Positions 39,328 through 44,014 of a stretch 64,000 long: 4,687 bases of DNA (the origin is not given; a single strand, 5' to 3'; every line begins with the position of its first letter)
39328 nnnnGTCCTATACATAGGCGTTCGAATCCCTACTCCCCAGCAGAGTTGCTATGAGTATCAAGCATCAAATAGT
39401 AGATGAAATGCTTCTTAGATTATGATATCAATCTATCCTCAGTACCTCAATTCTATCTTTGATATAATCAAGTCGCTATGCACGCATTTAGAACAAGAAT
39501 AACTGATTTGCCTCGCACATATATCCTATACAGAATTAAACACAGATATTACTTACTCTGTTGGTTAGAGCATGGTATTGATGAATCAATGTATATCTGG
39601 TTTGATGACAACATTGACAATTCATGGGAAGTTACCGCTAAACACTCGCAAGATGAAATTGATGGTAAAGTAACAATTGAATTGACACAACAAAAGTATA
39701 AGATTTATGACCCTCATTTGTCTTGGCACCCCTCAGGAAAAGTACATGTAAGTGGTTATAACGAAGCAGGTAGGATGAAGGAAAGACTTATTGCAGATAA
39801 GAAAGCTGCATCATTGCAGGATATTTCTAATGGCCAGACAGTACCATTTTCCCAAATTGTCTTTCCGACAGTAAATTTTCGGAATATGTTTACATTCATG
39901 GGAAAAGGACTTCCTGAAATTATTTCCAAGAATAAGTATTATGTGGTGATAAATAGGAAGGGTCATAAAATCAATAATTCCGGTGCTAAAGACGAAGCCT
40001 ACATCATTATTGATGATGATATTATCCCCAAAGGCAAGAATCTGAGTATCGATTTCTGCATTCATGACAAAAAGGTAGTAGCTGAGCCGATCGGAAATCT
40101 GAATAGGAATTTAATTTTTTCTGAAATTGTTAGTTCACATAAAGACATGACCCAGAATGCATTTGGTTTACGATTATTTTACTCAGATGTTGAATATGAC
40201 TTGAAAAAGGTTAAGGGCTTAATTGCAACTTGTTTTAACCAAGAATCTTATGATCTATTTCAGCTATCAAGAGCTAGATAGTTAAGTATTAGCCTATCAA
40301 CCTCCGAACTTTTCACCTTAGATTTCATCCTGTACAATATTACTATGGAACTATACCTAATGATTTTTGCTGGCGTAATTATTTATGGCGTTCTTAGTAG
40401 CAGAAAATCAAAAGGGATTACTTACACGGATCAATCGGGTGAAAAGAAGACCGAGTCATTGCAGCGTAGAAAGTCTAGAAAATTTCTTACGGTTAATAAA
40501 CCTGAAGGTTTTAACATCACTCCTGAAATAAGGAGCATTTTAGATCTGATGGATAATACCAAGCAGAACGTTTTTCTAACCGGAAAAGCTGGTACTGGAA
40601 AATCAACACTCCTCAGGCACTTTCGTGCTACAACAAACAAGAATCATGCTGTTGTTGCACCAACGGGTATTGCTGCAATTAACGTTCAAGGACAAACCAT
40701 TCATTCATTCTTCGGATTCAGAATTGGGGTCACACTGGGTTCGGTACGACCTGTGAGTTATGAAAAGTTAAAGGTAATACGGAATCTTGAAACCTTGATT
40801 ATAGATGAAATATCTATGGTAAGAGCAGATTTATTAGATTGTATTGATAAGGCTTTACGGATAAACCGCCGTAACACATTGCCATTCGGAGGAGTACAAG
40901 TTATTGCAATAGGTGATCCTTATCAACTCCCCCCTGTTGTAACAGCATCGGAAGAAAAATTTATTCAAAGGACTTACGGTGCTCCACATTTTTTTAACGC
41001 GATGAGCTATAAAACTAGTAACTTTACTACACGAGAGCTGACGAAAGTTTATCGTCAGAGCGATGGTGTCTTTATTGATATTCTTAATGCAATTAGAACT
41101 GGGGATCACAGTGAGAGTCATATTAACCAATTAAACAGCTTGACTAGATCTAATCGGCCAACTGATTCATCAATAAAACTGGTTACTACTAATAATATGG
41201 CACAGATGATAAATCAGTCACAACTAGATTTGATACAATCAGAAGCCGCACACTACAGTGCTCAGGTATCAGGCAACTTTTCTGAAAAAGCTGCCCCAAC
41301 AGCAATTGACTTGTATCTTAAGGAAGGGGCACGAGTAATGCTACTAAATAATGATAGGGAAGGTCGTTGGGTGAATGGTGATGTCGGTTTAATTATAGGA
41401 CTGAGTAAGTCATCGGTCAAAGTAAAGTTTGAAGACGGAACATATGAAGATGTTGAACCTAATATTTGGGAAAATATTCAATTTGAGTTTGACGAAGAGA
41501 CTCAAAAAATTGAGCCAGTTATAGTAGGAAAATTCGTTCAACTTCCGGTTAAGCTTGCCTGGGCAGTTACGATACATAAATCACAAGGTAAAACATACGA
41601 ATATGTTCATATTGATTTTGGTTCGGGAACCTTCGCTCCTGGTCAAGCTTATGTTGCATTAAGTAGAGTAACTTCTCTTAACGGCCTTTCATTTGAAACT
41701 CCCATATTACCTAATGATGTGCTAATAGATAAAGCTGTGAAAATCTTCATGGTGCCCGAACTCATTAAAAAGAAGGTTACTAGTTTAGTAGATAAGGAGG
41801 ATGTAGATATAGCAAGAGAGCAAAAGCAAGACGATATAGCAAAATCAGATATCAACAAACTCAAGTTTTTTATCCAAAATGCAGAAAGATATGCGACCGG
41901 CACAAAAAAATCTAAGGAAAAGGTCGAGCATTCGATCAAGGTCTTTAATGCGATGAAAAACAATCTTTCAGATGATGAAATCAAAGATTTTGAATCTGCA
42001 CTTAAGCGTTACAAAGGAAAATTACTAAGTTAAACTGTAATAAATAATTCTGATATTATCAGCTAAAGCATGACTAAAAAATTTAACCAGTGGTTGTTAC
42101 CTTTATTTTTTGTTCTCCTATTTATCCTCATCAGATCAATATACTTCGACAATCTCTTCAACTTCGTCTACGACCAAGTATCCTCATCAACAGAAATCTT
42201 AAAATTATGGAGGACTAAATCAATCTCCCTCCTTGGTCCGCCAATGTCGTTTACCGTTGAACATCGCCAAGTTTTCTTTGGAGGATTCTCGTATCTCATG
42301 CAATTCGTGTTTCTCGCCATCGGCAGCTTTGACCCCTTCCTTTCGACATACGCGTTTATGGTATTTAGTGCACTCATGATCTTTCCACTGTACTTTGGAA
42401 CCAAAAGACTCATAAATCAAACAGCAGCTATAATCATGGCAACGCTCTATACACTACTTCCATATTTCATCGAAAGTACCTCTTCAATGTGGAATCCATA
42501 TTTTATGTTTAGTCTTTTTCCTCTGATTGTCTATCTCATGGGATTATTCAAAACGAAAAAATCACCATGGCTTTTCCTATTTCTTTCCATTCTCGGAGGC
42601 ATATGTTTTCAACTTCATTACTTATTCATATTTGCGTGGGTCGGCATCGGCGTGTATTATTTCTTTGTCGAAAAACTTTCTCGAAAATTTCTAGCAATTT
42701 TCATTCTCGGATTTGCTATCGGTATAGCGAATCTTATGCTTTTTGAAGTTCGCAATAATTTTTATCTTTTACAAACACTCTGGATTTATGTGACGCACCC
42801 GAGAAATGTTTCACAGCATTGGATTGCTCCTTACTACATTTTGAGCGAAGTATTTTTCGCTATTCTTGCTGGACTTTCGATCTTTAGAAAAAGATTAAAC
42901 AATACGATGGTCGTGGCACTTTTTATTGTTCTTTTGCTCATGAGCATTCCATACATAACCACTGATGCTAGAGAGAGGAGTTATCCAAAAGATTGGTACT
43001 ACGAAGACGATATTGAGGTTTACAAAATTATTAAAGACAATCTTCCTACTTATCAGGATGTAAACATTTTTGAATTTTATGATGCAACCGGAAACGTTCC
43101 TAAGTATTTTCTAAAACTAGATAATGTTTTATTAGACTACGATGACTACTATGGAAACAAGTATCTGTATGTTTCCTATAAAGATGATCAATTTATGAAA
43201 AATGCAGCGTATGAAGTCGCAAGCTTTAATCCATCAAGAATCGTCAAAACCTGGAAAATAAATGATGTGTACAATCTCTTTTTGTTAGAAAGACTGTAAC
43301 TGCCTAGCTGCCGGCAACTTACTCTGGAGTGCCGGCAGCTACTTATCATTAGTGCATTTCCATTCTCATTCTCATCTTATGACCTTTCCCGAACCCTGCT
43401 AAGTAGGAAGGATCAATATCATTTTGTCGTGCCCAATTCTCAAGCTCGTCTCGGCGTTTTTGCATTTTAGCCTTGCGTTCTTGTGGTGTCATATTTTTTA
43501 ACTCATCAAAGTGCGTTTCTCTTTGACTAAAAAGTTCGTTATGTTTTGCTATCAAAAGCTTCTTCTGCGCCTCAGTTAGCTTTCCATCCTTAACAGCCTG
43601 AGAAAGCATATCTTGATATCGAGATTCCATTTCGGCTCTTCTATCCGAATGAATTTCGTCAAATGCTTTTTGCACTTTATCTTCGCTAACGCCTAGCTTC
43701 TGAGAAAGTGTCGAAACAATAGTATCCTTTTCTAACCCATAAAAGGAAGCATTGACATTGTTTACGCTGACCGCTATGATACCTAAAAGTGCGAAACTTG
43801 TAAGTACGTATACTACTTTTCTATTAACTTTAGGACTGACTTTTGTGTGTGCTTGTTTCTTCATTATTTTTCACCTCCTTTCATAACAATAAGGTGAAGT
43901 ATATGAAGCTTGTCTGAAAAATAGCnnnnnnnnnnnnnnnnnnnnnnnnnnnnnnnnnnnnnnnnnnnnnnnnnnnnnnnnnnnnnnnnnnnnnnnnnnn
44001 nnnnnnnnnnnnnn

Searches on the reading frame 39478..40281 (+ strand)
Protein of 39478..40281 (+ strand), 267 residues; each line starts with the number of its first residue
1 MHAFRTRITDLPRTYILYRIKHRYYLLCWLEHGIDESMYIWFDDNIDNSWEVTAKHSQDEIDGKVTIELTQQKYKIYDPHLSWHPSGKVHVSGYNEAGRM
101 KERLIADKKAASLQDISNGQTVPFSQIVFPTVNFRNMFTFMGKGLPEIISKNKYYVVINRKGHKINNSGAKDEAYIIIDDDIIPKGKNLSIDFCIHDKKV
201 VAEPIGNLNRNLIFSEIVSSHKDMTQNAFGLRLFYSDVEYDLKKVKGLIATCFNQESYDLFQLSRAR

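Call 10: search_protein_families(library=pfam, proteins=[window:39478-40281:+], max_evalue=0.1)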
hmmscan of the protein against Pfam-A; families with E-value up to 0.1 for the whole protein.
window:39478-40281:+ (267 aa): 0 families

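Call 11: search_protein_families(library=padloc, proteins=[window:39478-40281:+], max_evalue=0.1)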
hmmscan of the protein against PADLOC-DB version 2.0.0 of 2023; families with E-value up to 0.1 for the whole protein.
window:39478-40281:+ (267 aa): 0 families

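Call 12: search_protein_families(library=phrogs, proteins=[window:39478-40281:+], max_evalue=0.1)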
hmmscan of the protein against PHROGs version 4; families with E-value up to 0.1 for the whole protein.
window:39478-40281:+ (267 aa): 0 families

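Call 93: find_homologous_proteins(query=window:39478-40281:+)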
Query window:39478-40281:+ (267 aa): 4 proteins with E <= 0.001 among 182 candidates.
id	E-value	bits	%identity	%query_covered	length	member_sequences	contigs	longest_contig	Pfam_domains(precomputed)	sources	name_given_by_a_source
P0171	3.9e-180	615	100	100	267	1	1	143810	-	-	-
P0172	1.2e-133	463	80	91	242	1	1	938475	-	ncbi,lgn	-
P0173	1.2e-87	312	52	99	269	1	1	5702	-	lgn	-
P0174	3.1e-62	229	41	99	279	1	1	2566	-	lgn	-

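Call 94: find_encoding_contigs(protein=P0173, flank=6000, max_places=2)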
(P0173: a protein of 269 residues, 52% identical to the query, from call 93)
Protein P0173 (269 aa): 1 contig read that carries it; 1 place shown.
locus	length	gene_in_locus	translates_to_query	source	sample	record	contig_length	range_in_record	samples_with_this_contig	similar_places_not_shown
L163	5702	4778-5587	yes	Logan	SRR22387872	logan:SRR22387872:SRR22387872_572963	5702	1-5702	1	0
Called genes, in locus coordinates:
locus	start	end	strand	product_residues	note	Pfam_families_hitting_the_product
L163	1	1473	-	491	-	?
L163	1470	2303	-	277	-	PF23343:REP_ORF2-G2P, PF20199:RepSA (faint)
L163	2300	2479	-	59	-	-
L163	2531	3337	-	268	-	-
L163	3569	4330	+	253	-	-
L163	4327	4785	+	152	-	PF10386:DUF2441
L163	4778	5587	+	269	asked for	-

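Call 100: search_protein_families(library=ncbifam, proteins=[window:39478-40281:+], max_evalue=0.01)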
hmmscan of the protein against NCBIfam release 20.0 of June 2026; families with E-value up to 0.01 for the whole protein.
window:39478-40281:+ (267 aa): 0 families

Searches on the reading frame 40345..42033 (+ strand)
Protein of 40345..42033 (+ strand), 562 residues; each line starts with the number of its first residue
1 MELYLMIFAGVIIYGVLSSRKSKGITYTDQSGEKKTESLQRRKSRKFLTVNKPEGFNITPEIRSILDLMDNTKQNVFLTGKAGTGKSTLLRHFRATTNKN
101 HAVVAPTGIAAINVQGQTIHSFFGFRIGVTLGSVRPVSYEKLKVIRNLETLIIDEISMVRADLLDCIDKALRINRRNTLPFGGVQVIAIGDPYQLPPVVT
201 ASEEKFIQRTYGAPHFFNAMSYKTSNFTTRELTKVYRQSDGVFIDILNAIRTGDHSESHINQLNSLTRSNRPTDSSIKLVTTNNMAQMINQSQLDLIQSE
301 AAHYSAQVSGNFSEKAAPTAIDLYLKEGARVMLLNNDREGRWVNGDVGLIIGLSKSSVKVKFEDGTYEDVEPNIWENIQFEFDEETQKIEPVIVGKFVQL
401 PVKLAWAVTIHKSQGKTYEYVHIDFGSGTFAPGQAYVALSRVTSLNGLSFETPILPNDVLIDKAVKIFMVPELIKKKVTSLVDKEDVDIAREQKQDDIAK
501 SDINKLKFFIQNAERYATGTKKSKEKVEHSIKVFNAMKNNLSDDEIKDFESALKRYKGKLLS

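Call 10: search_protein_families(library=pfam, proteins=[window:40345-42033:+], max_evalue=0.1)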
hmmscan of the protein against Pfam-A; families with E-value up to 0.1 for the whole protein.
window:40345-42033:+ (562 aa): 31 families (the best 25 are shown)
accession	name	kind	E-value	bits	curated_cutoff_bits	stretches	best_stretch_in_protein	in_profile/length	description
PF05970.20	PIF1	-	3.9e-29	102.3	25.9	1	68-257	17-219/223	PIF1-like helicase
PF13604.12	AAA_30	-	4.9e-14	53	27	1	68-259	13-176/191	AAA domain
PF13245.12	AAA_19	-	3.1e-13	50.5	25.1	1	72-198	10-132/134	AAA domain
PF02689.20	Herpes_Helicase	-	2.6e-08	32.8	27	1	406-459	731-785/808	Helicase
PF13191.12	AAA_16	-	1.1e-06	29.7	32.6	1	61-108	8-59/167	AAA ATPase domain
PF01443.25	Viral_helicase1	-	1.3e-05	25.6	21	0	79-202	4-104/228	Viral superfamily 1 RNA helicase core domain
PF13538.12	UvrD_C_2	-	2.4e-05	24.6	27.4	1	404-441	1-44/52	UvrD-like helicase C-terminal domain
PF13401.12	AAA_22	-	3.9e-05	24.4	27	1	72-192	4-124/130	AAA domain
PF13479.12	AAA_24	-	0.00015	22.1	27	1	73-176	2-93/195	AAA domain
PF07728.20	AAA_5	-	0.00016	22.1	22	1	75-178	1-97/139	AAA domain (dynein-related subfamily)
PF18335.7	SH3_13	-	0.00029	21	41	1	322-362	23-65/65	ATP-dependent RecD-like DNA helicase SH3 domain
PF00158.32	Sigma54_activat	-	0.00099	19.3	20.2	1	65-160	14-106/168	Sigma-54 interaction domain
PF12775.13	AAA_7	-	0.0019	18.2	25.8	1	62-103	22-63/181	P-loop containing dynein motor region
PF01637.24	ATPase_2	-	0.0022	18.3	33.2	1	61-101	7-48/225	ATPase domain predominantly from Archaea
PF00005.33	ABC_tran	-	0.007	17.4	25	1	71-99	9-37/137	ABC transporter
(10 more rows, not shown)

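Call 11: search_protein_families(library=padloc, proteins=[window:40345-42033:+], max_evalue=0.1)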
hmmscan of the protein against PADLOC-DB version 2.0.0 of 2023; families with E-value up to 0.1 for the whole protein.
window:40345-42033:+ (562 aa): 13 families
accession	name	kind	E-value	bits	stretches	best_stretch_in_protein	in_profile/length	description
PDLC05065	PDC-S68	-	2.6e-21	73.2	2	72-198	620-745/1221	-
PDLC01734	typeIV_RecD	-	3.9e-17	59.8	2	75-258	356-522/763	RecD_0_IVD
PDLC05066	PDC-S68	-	1.1e-14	51.5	2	75-198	595-721/1202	-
PDLC05064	PDC-S68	-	4.2e-14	49.3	2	75-198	702-824/1273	-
PDLC01148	RecD_like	-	9.5e-14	48.6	1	76-199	331-446/719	RecD/Tra ATPase fused to N-terminal HHH domain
PDLC04475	PDC-M16A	-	2.4e-13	47.5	3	62-120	20-87/721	-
PDLC04476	PDC-M16A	-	2.9e-13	47.1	1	63-357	14-329/691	-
PDLC05035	PDC-S53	-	6.9e-11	38.9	2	61-256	499-663/900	-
PDLC04474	PDC-M16A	-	0.00038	17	1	397-424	641-668/917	-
PDLC04472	PDC-M16A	-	0.00045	16.7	1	63-117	229-287/930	-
PDLC02796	SspF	-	0.0015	15.6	1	56-117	30-93/525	SspF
PDLC04140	mad8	-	0.003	15.1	1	67-100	21-54/314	mads_8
PDLC04897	PDC-S06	-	0.0081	12.8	1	69-112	19-62/727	-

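Call 12: search_protein_families(library=phrogs, proteins=[window:40345-42033:+], max_evalue=0.1)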
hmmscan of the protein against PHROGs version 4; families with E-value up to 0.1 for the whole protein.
window:40345-42033:+ (562 aa): 13 families
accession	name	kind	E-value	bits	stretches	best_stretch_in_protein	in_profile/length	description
phrog_325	-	DNA, RNA and nucleotide metabolism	5.2e-80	271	1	42-502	455-929/986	Dda-like helicase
phrog_30356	-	DNA, RNA and nucleotide metabolism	2.8e-63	215.2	2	73-385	18-334/823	helicase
phrog_4412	-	DNA, RNA and nucleotide metabolism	1.4e-22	80.9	2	50-259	323-510/743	exonuclease V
phrog_25471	-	unknown function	4.1e-09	37.7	1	63-177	12-150/162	-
phrog_2666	-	head and packaging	6.6e-05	22.8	1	36-100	286-348/555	terminase large subunit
phrog_170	-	other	0.0018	18.7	1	37-90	57-107/323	PhoH-like phosphate starvation-inducible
phrog_7998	-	unknown function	0.0046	17.2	1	66-118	33-82/339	-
phrog_124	-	DNA, RNA and nucleotide metabolism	0.012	16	1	67-95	36-65/382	Sak4-like ssDNA annealing protein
phrog_249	-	moron, auxiliary metabolic gene and host takeover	0.013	15.8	1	62-100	118-154/380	porphyrin biosynthesis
phrog_296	-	integration and excision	0.024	14.3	1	74-102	319-346/626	DNA transposition protein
phrog_800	-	head and packaging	0.025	14.2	1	69-106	28-65/511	terminase small subunit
phrog_50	-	DNA, RNA and nucleotide metabolism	0.036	14.1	0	65-89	360-385/570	DnaC-like helicase loader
phrog_139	-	other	0.046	14.1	0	68-95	78-105/342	deoxynucleoside monophosphate kinase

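Call 100: search_protein_families(library=ncbifam, proteins=[window:40345-42033:+], max_evalue=0.01)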
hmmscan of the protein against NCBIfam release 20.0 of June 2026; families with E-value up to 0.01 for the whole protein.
window:40345-42033:+ (562 aa): 11 families
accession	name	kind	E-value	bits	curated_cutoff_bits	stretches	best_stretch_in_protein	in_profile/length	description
TIGR01447.1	recD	equivalog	9.5e-20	70.7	310.15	1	82-422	203-543/597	exodeoxyribonuclease V subunit alpha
TIGR01448.2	helicase_RecD2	equivalog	1.3e-19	69.9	500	1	73-422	331-657/713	SF1B family DNA helicase RecD2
NF010464.0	PRK13889.1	subfamily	4.9e-14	51.2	1015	1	32-442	321-693/992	conjugal transfer relaxase TraA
TIGR02768.1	TraA_Ti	equivalog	8.5e-14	50.8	590.45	1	78-441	380-706/751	Ti-type conjugative transfer relaxase TraA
NF008127.0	PRK10875.1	equivalog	1.3e-05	24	671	0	327-374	487-536/619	exodeoxyribonuclease V subunit alpha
NF000355.4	ribo_prot_ABC_F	equivalog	0.0032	16.4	380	1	30-104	296-372/499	ribosomal protection-like ABC-F family protein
NF007438.0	PRK09984.1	equivalog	0.0043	16.3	365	0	66-97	23-54/262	phosphonate ABC transporter ATP-binding protein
NF047389.1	ATPase_Sll1717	subfamily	0.0053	15.9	75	1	54-113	15-70/454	P-loop ATPase, Sll1717 family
NF010402.0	PRK13826.1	subfamily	0.006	14.4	1317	0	58-200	382-513/1102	Dtr system oriT relaxase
TIGR02673.1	FtsE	equivalog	0.0073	16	264.85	0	71-120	26-75/214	cell division ATP-binding protein FtsE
TIGR02928.1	TIGR02928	subfamily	0.0086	15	181.3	1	62-101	31-68/366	orc1/cdc6 family replication initiation protein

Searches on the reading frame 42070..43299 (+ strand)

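Call 10: search_protein_families(library=pfam, proteins=[window:42070-43299:+], max_evalue=0.1)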
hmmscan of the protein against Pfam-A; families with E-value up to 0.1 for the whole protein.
window:42070-43299:+ (409 aa): 2 families
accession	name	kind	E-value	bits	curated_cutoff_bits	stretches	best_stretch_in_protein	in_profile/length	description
PF13231.12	PMT_2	-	0.0009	19.9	26.1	1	75-213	8-144/160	Dolichyl-phosphate-mannose-protein mannosyltransferase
PF18916.5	Lycopene_cyc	-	0.085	13.9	27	1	255-312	3-59/92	Lycopene cyclase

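Call 11: search_protein_families(library=padloc, proteins=[window:42070-43299:+], max_evalue=0.1)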
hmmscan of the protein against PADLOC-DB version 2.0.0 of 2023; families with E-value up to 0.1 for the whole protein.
window:42070-43299:+ (409 aa): 0 families

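Call 12: search_protein_families(library=phrogs, proteins=[window:42070-43299:+], max_evalue=0.1)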
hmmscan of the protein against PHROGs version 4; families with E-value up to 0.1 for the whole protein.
window:42070-43299:+ (409 aa): 0 families

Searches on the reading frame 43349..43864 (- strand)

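Call 10: search_protein_families(library=pfam, proteins=[window:43349-43864:-], max_evalue=0.1)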
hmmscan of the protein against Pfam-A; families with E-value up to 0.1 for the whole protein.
window:43349-43864:- (171 aa): 8 families
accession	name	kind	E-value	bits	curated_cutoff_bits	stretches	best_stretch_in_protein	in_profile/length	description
PF03735.19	ENT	-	0.017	15.6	28.5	0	45-76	29-60/71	ENT domain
PF16471.10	JIP_LZII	-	0.036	14.7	30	1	99-143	26-68/71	JNK-interacting protein leucine zipper II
PF19064.5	DUF5760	-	0.036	14.7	27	0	43-77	41-75/86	Family of unknown function (DUF5760)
PF22775.2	GA_3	-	0.039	14.9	27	1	63-143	7-86/100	GA-like domain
PF13730.12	HTH_36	-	0.039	14.2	25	0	50-70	28-48/55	Helix-turn-helix domain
PF14661.11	HAUS6_N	-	0.051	13.6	26.4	1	16-141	110-228/233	HAUS augmin-like complex subunit 6 N-terminus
PF02601.20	Exonuc_VII_L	-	0.054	13.4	35.9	1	74-146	147-219/315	Exonuclease VII, large subunit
PF22560.2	GMT-wHTH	-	0.081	13.8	27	0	49-97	29-76/82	GMT-like wHTH domain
